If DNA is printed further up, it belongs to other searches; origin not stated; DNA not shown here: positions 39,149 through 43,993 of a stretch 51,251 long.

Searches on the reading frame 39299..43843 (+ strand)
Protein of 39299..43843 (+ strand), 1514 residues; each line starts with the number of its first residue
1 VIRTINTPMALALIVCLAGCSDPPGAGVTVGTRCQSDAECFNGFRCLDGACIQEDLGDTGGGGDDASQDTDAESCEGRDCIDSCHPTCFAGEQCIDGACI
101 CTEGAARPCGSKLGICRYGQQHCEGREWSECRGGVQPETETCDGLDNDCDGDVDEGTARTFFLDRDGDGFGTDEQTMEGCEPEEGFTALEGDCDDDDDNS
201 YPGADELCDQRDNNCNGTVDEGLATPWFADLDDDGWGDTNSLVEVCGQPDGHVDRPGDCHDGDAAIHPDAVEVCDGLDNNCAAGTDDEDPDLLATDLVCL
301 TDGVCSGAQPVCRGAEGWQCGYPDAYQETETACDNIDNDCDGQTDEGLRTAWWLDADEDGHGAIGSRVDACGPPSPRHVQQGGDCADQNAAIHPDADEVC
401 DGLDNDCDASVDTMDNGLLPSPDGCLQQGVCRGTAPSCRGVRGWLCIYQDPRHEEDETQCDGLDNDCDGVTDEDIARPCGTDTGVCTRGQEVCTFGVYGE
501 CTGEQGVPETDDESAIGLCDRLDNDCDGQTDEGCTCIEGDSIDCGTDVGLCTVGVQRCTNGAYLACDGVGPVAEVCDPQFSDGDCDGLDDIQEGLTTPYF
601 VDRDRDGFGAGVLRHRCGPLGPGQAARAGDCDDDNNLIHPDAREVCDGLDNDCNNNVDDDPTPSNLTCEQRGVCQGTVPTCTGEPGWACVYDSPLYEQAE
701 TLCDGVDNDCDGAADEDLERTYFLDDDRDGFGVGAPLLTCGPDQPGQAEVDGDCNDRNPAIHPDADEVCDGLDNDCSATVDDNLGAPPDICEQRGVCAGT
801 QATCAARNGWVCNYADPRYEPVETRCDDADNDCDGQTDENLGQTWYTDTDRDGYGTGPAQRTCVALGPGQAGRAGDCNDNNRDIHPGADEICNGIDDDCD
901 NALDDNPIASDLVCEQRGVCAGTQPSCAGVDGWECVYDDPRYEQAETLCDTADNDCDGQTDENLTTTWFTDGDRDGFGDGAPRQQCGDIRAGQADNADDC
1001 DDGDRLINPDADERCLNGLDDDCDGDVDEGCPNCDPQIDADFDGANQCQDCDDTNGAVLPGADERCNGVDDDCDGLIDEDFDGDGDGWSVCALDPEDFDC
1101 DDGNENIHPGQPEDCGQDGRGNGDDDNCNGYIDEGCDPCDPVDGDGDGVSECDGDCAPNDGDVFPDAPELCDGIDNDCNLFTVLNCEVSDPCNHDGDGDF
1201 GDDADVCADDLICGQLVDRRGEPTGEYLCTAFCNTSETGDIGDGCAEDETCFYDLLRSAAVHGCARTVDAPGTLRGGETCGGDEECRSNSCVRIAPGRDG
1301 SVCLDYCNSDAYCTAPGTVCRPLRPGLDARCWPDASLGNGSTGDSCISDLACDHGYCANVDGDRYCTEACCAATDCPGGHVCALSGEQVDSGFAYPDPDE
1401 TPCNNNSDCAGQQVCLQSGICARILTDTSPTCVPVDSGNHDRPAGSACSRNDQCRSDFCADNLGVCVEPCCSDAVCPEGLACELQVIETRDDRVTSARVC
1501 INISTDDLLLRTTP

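Call 6: search_protein_families(library=pfam, proteins=[window:39299-43843:+], max_evalue=0.01)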
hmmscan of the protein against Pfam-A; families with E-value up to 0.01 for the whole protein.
window:39299-43843:+ (1514 aa): 1 family
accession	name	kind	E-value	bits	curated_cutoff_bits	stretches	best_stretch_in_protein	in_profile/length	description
PF11617.13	Cu-binding_MopE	-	6.2e-95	311.4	27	14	753-782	1-30/30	Putative metal-binding motif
